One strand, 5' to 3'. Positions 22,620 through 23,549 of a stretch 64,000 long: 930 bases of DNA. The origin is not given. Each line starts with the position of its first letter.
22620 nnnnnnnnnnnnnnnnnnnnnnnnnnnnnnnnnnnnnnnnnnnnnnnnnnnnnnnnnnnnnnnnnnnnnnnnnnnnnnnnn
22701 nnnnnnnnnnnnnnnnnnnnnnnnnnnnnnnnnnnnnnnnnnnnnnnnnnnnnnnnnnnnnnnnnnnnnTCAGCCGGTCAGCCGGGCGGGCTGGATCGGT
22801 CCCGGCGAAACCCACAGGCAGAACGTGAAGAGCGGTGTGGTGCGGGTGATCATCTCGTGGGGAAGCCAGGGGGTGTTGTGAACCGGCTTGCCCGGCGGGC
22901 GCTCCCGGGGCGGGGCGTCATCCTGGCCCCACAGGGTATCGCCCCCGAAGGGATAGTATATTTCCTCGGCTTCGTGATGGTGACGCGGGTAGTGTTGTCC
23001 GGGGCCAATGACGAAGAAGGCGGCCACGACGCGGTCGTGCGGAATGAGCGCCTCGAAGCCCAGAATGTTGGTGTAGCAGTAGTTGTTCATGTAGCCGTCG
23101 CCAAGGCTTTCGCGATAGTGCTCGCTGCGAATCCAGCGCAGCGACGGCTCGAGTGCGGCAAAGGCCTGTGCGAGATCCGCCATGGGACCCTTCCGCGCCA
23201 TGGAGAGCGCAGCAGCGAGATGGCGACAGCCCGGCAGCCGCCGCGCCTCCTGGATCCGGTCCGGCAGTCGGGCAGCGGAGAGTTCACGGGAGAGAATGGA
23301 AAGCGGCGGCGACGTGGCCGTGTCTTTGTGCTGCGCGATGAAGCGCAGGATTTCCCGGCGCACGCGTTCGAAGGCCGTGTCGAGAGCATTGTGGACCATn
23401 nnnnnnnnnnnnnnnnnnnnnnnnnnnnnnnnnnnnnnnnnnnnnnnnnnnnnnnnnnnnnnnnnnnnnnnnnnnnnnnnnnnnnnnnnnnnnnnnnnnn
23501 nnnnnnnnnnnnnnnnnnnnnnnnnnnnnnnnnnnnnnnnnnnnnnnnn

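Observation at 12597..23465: Candidate uncharacterised amine-catabolism gene set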

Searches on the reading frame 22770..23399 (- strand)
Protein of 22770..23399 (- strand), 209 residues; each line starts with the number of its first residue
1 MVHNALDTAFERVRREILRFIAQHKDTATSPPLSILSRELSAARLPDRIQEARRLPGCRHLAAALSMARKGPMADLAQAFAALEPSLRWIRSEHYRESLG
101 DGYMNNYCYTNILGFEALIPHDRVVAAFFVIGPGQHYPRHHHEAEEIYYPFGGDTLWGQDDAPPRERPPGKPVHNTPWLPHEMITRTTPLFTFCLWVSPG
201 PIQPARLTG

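Call 10: find_encoding_contigs(protein=window:22770-23399:-, flank=10000, max_places=10)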
Protein window:22770-23399:- (209 aa): no gene with exactly this product is on record in the collection.

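Call 12: find_homologous_proteins(query=window:22770-23399:-, max_evalue=0.001)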
Query window:22770-23399:- (209 aa): 71 proteins with E <= 0.001 among 2091 candidates.
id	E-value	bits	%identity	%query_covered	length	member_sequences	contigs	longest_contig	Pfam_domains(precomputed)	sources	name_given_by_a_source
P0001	3.1e-142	490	100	100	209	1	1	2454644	PF16867.12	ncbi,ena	-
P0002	2.5e-122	425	85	100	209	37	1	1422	PF16867.12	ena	-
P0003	6.3e-117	407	83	100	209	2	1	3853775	PF16867.12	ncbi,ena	-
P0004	1.3e-100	354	84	87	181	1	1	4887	PF16867.12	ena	-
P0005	3.1e-94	333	69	96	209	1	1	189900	PF16867.12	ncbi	-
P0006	3.4e-93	329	70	97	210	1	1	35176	PF16867.12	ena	-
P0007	1.1e-92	328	67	97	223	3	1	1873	PF16867.12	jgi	jgi:hypothetical protein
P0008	4.0e-91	323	65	98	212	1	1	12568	PF16867.12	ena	-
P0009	8.1e-91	322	64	100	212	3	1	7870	PF16867.12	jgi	jgi:hypothetical protein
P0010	9.7e-91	321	64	95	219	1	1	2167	PF16867.12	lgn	-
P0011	2.9e-90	320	62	100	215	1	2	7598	PF16867.12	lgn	-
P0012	3.2e-90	320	67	97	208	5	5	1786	PF16867.12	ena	-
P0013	7.0e-90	319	64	98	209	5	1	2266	PF16867.12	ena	-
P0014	1.2e-89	318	61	98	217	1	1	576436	PF16867.12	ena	-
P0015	2.4e-89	317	62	100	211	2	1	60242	PF16867.12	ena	-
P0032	3.3e-86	307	64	95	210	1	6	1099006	PF16867.12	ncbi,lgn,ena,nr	ncbi:MAG: hypothetical protein GKR94_24280 [Gammaproteobacteria bacterium]|nr:hypothetical protein [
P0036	1.4e-85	305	63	97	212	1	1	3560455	PF16867.12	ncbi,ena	-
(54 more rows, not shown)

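Call 13: find_encoding_contigs(protein=P0001, flank=10000, max_places=3)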
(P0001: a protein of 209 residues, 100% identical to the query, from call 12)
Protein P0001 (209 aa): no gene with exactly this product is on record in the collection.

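Call 14: find_encoding_contigs(protein=P0003, flank=10000, max_places=3)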
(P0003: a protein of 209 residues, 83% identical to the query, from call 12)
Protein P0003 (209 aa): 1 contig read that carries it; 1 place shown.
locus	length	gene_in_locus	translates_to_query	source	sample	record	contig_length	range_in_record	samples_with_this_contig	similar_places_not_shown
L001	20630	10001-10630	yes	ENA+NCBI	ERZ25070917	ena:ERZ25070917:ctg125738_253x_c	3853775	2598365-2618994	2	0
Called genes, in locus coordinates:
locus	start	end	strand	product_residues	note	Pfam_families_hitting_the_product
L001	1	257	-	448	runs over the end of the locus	PF04052:TolB_N, PF26550:Tricorn_2nd, PF00930:DPPIV_N (faint), PF14583:Pectate_lyase22 (faint), PF26549:Tricorn_N (weak), PF07676:PD40, PF26549:Tricorn_N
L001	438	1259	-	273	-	-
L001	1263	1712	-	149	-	PF02472:ExbD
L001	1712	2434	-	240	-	PF01618:MotA_ExbB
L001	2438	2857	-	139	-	PF13279:4HBT_2, PF03061:4HBT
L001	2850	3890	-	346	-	PF05496:RuvB_N, PF13191:AAA_16 (faint), PF13401:AAA_22 (faint), PF00004:AAA, PF07726:AAA_3 (faint), PF07728:AAA_5, PF17864:AAA_lid_4, PF05491:WHD_RuvB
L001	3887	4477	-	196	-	PF01330:RuvA_N, PF14520:HHH_5, PF07499:RuvA_C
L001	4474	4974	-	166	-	PF02075:RuvC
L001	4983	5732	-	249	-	PF20772:TACO1_YebC_N, PF01709:Transcrip_reg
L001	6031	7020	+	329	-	PF08240:ADH_N, PF00107:ADH_zinc_N, PF13602:ADH_zinc_N_2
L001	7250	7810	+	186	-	PF06242:TrcR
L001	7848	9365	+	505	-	PF00884:Sulfatase, PF01663:Phosphodiest (weak), PF16347:SGSH_C, PF12411:Choline_sulf_C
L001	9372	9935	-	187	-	PF04279:IspA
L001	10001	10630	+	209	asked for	PF16867:DMSP_lyase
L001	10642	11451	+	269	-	PF00561:Abhydrolase_1, PF12697:Abhydrolase_6, PF12146:Hydrolase_4 (weak)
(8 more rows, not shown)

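Call 15: search_solved_structures(query=window:22770-23399:-, max_evalue=0.1, show_alignments=2)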
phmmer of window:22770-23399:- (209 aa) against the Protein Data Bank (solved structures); distinct sequences matched with E-value up to 0.1: 5.
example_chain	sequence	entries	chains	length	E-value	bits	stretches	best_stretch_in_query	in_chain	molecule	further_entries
5cu1_A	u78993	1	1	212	1.1e-09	41.6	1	74-198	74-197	DMSP lyase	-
4b29_A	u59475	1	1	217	6.3e-09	39.1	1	52-200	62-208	DIMETHYLSULFONIOPROPIONATE LYASE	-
4la2_A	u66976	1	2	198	3.1e-08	36.8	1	60-200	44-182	Dimethylsulphoniopropionate (DMSP) lyase DddQ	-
5jso_A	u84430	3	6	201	3.1e-08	36.8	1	60-200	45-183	Dimethlysulfonioproprionate lyase DddQ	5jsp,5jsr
4la3_A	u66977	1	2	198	5.2e-07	32.8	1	60-200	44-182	Dimethylsulphoniopropionate (DMSP) lyase DddQ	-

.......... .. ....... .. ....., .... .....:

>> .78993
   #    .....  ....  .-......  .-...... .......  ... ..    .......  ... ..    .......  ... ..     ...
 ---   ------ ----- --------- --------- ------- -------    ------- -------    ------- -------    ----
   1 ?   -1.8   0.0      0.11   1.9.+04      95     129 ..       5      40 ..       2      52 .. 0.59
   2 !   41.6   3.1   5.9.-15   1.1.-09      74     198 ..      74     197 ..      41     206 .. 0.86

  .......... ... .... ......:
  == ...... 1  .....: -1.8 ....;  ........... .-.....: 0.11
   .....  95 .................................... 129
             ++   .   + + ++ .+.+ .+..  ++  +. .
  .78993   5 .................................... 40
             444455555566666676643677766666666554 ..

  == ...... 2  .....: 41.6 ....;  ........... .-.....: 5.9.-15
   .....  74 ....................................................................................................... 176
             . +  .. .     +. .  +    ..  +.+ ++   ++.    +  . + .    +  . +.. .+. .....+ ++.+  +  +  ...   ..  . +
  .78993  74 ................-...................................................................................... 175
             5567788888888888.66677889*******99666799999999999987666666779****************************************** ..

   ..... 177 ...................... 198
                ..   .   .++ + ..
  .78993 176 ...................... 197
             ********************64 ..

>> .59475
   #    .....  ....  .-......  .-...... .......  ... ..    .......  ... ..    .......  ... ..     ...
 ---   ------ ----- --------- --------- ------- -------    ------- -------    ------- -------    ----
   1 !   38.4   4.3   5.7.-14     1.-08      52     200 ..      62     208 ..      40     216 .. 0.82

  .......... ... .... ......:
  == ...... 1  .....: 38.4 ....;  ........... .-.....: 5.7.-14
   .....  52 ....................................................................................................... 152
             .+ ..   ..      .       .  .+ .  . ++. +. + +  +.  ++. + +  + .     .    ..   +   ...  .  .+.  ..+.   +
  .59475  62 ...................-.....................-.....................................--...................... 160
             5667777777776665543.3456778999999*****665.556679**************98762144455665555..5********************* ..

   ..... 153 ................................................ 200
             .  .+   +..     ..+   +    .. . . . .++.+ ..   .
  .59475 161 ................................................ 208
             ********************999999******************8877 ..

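Call 19: find_related_loci(query=A1, collection=genome_contigs, flank=10000)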
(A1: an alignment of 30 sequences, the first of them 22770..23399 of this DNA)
Query A1 (209 aa) in genome_contigs; peptide patterns used: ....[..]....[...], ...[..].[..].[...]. (x = any residue, [..] = any of these).
149 stretches matched a pattern; 81 encode a relative of the query (tblastn E <= 1e-3); the best 80 are kept; 80 distinct loci.
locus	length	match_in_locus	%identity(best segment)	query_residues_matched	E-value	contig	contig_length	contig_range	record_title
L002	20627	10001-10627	87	1-209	6e-125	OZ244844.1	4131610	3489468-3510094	MAG: Alphaproteobacteria bacterium isolate d5e27bab-34fd-41d3-b671-866094b33863 genome assembly, chromosome: 1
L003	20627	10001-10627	86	1-209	6e-118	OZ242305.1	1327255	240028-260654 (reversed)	MAG: Alphaproteobacteria bacterium isolate 3b2a6145-dd22-4f5c-8966-122b708bad15 genome assembly, chromosome: 1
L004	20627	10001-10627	86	1-209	7e-115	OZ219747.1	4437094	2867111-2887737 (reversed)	MAG: Alphaproteobacteria bacterium isolate aa463369-b140-4e10-bdcd-729ab9309ae6 genome assembly, chromosome: 2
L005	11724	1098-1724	88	1-209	6e-113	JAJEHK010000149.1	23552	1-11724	MAG: Alphaproteobacteria bacterium isolate p16x60bins.4 k141_671872, whole genome shotgun sequence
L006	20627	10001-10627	88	1-209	9e-112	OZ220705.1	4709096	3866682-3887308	MAG: Alphaproteobacteria bacterium isolate 2b4cf96f-57fc-4783-9a40-8293addbc307 genome assembly, chromosome: 1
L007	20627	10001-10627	86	1-209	1e-110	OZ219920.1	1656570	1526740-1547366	MAG: Alphaproteobacteria bacterium isolate 577a58ff-f287-4036-b764-1fe737d1fd49 genome assembly, chromosome: 4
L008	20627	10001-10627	84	1-209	7e-110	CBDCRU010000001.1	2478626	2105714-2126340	MAG: Alphaproteobacteria bacterium isolate 004192cc-7be1-4318-a486-98437b1b10df genome assembly, contig: contig_1, whole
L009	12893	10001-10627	85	1-209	2e-109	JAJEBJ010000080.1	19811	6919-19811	MAG: Alphaproteobacteria bacterium isolate jk18x9bins.14 k141_513586, whole genome shotgun sequence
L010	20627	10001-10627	85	1-209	2e-107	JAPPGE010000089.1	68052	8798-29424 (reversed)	MAG: bacterium isolate RHO1_bin_48 NODE_931_length_68052_cov_10.864347, whole genome shotgun sequence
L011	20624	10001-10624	83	1-208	3e-106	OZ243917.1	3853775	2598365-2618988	MAG: Alphaproteobacteria bacterium isolate 02e1f9bb-dbd4-4ed1-82e0-245be44422fa genome assembly, chromosome: 1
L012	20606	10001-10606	69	9-208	3e-94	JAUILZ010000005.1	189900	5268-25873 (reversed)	MAG: Gammaproteobacteria bacterium isolate Co_bin.66 NODE_784_length_189900_cov_1.980882, whole genome shotgun sequence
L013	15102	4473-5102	60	1-208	5e-91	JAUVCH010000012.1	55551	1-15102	MAG: Gammaproteobacteria bacterium isolate CSMAG_266 CSMAG_266_k141_5476429_length_55551_cov_7.9857, whole genome shotgu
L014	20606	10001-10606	67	1-200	3e-90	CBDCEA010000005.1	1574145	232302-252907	MAG: Alphaproteobacteria bacterium isolate acfa3c97-71bc-419c-b48f-b1c48e78630c genome assembly, contig: contig_5, whole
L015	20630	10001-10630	67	1-208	7e-90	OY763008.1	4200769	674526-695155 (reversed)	MAG: Alphaproteobacteria bacterium isolate c3f7fb18-987a-4481-a40f-6ef58412cdbb genome assembly, chromosome: 1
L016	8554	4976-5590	64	5-207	3e-88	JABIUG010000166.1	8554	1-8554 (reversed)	MAG: Rhodospirillaceae bacterium isolate SI072_bin42 k141_1187580, whole genome shotgun sequence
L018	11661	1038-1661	64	5-209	2e-87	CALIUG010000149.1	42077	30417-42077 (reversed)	MAG: uncultured Alphaproteobacteria bacterium isolate S1_Bin_Bin_233_1 genome assembly, contig: c_000001325112, whole ge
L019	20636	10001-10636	63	1-209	2e-87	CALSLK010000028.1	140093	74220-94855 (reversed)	MAG: uncultured Alphaproteobacteria bacterium isolate A_MB180 genome assembly, contig: contig_13330_A_MB180, whole genom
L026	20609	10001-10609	63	8-208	3e-82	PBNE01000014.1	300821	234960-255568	MAG: Rhodospirillaceae bacterium isolate SP197 140725, whole genome shotgun sequence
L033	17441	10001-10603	46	2-199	2e-56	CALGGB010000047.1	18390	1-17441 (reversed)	MAG TPA_asm: uncultured Rhodospirillaceae bacterium isolate ERR2206780_bin.111_CONCOCT_v1.1_MAG genome assembly, contig:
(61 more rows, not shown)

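Call 22: find_encoding_contigs(protein=P0032, flank=8000, max_places=2)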
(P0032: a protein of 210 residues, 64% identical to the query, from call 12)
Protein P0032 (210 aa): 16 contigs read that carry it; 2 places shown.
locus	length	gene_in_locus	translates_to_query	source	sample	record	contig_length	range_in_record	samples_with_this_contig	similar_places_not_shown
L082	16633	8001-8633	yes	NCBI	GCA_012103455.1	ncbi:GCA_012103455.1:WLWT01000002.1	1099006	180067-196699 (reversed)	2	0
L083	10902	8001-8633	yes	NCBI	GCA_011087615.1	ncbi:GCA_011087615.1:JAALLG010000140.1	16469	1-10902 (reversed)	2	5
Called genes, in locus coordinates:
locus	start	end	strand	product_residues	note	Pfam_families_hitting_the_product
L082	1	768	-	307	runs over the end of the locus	-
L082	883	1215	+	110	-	PF12840:HTH_20, PF01022:HTH_5, PF12802:MarR_2 (weak), PF09339:HTH_IclR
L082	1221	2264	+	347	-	PF03773:ArsP_1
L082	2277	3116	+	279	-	PF07728:AAA_5, PF08406:CbbQ_C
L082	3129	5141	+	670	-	-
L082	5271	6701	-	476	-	PF01425:Amidase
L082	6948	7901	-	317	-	PF00389:2-Hacid_dh, PF02826:2-Hacid_dh_C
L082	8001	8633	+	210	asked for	PF16867:DMSP_lyase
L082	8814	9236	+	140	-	-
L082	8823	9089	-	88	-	PF01609:DDE_Tnp_1 (weak)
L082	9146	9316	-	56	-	-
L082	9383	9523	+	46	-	-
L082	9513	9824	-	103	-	-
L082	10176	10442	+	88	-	PF13711:DUF4160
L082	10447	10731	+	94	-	PF10387:DUF2442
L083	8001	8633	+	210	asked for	PF16867:DMSP_lyase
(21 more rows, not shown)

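Call 23: find_encoding_contigs(protein=P0036, flank=8000, max_places=2)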
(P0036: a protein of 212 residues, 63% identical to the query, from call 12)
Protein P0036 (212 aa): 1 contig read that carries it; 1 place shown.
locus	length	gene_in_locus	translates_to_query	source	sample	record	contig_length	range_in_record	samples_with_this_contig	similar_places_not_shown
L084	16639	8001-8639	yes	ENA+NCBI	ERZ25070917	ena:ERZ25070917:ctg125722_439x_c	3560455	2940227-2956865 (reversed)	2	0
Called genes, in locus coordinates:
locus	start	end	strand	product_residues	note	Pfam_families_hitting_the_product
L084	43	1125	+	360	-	PF00149:Metallophos, PF12850:Metallophos_2 (weak)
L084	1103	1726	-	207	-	PF02798:GST_N, PF13417:GST_N_3, PF13409:GST_N_2, PF00043:GST_C, PF13410:GST_C_2 (weak)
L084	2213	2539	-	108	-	PF11743:DUF3301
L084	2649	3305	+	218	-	-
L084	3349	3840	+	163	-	-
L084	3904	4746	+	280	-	-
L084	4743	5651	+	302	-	-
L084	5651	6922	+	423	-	PF07690:MFS_1 (faint)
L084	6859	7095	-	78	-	-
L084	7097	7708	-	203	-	PF03352:Adenine_glyco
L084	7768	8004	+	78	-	-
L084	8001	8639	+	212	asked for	PF16867:DMSP_lyase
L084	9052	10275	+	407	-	PF01321:Creatinase_N, PF00557:Peptidase_M24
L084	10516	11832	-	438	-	PF01554:MatE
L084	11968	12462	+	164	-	PF12973:Cupin_7, PF07883:Cupin_2 (weak)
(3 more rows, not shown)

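Call 25: search_protein_families(library=ncbifam, proteins=[window:22770-23399:-], max_evalue=0.01)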
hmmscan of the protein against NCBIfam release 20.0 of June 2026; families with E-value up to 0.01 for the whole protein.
window:22770-23399:- (209 aa): 0 families

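Call 75: search_protein_families(library=pfam, proteins=[L018:4627-6183:+, L018:6186-7412:+, L018:1639-2586:-, L019:11581-12042:+, L026:12727-13128:+, L026:12962-14365:+, L033:10679-11197:+, L016:5642-6229:-, L019:12837-14474:+], max_evalue=0.001)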
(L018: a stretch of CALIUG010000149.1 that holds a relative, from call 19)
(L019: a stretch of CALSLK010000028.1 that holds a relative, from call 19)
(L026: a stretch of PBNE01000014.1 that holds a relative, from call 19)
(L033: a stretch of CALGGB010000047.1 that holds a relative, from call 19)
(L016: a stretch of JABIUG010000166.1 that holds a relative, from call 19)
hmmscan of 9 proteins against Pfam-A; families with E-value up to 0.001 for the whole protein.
L018:4627-6183:+ (518 aa): 1 family
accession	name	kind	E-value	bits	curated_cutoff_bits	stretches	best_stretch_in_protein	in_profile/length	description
PF06253.16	MTTB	-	8.2e-106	354.4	25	1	11-503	2-489/500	Trimethylamine methyltransferase (MTTB)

L018:6186-7412:+ (408 aa): 6 families
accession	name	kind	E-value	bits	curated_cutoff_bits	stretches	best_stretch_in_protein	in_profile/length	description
PF01266.30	DAO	-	5.8e-59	200.8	27.9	1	7-363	2-353/353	FAD dependent oxidoreductase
PF01593.30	Amino_oxidase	-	8.7e-06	25.7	19.8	1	155-208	208-260/443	Flavin containing amine oxidoreductase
PF13454.12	NAD_binding_9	-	4.3e-05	24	21.8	0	8-49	1-45/155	FAD-NAD(P)-binding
PF13738.12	Pyr_redox_3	-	5.6e-05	23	30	0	148-202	78-132/305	Pyridine nucleotide-disulphide oxidoreductase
PF00890.30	FAD_binding_2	-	0.00019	21.2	20.4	1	8-183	3-174/414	FAD binding domain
PF13450.12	NAD_binding_8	-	0.00026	21.6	21.9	1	9-43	1-36/68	NAD(P)-binding Rossmann-like domain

L018:1639-2586:- (315 aa): 2 families
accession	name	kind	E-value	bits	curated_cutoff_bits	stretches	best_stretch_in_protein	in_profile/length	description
PF03466.25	LysR_substrate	-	3.3e-30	105.5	28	1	96-282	5-193/209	LysR substrate binding domain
PF00126.33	HTH_1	-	6.6e-16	58.5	26.6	1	8-67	1-59/60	Bacterial regulatory helix-turn-helix protein, lysR family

L019:11581-12042:+ (153 aa): 3 families
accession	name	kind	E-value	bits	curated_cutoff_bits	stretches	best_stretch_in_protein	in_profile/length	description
PF00583.31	Acetyltransf_1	-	2.8e-12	47.4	20.7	1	38-138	19-116/116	Acetyltransferase (GNAT) family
PF13508.13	Acetyltransf_7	-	1.9e-10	41.4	27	1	52-139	5-83/84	Acetyltransferase (GNAT) domain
PF13673.13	Acetyltransf_10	-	4.1e-08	33.7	23.6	1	49-144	30-113/128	Acetyltransferase (GNAT) domain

L026:12727-13128:+ (133 aa): 1 family
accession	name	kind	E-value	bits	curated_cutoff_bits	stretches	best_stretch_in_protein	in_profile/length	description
PF01266.30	DAO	-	0.00082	19.4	27.9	1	16-88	284-353/353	FAD dependent oxidoreductase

L026:12962-14365:+ (467 aa): 1 family
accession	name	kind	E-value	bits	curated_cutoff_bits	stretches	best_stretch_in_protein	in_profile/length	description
PF07690.21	MFS_1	-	1.5e-23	83.8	33.4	1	95-428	2-345/347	Major Facilitator Superfamily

L033:10679-11197:+ (172 aa): 1 family
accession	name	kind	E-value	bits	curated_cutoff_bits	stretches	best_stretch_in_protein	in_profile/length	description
PF07291.16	MauE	-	1.8e-13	51.4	27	1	49-170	8-127/128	Methylamine utilisation protein MauE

L016:5642-6229:- (195 aa): 6 families
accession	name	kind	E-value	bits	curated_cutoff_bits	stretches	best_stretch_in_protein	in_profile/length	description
PF00583.31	Acetyltransf_1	-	3.1e-15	56.9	20.7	1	61-168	35-116/116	Acetyltransferase (GNAT) family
PF13508.13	Acetyltransf_7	-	5.5e-12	46.3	27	1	61-170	5-84/84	Acetyltransferase (GNAT) domain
PF13673.13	Acetyltransf_10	-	5.4e-09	36.6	23.6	1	111-184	52-121/128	Acetyltransferase (GNAT) domain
PF08445.16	FR47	-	2.7e-07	30.9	22.1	1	113-171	23-80/86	FR47-like protein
PF13527.13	Acetyltransf_9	-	1.2e-05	25.8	25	0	113-169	74-125/127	Acetyltransferase (GNAT) domain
PF14542.12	Acetyltransf_CG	-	0.00018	22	30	1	109-155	22-68/80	GCN5-related N-acetyl-transferase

L019:12837-14474:+ (545 aa): 1 family
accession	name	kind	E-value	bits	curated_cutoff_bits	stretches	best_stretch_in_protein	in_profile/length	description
PF06253.16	MTTB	-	1.9e-106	356.5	25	1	38-530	2-489/500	Trimethylamine methyltransferase (MTTB)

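Call 77: search_protein_families(library=ncbifam, proteins=[L018:4627-6183:+], max_evalue=0.00001)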
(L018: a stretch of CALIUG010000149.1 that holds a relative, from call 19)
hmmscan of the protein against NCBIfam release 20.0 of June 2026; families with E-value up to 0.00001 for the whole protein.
L018:4627-6183:+ (518 aa): 1 family
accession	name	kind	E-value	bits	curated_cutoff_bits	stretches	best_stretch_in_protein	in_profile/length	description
TIGR02369.2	trimeth_pyl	equivalog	2.6e-102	342.8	525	1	43-502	6-461/469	[trimethylamine--corrinoid protein] Co-methyltransferase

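Call 89: predict_structure(alignment_id=A1)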
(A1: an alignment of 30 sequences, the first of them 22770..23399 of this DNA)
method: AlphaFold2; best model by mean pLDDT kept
length: 209 residues; sequences in the alignment: 30
mean_pLDDT: 95.8   pTM: 0.91
mean pLDDT of the five models: 95.8, 95.7, 95.5, 95.4, 94.9
residues with pLDDT >= 90: 196; 70-90: 12; 50-70: 1; < 50: 0
segments of 3 or more residues with pLDDT < 50: none
pLDDT, mean of each block of 10 residues (from residue 1): 88 98 85 96 95 98 98 98 98 93 97 96 98 97 98 97 97 97 98 98 92
secondary structure, 60 per line:
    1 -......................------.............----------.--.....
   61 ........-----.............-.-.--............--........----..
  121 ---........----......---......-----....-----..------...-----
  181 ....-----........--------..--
elements in order: H2-23 H30-42 H56-68 H74-86 H93-104 E107-114 E124-131 E136-141 E145-150 E156-159 E173-175 E181-184 E190-197
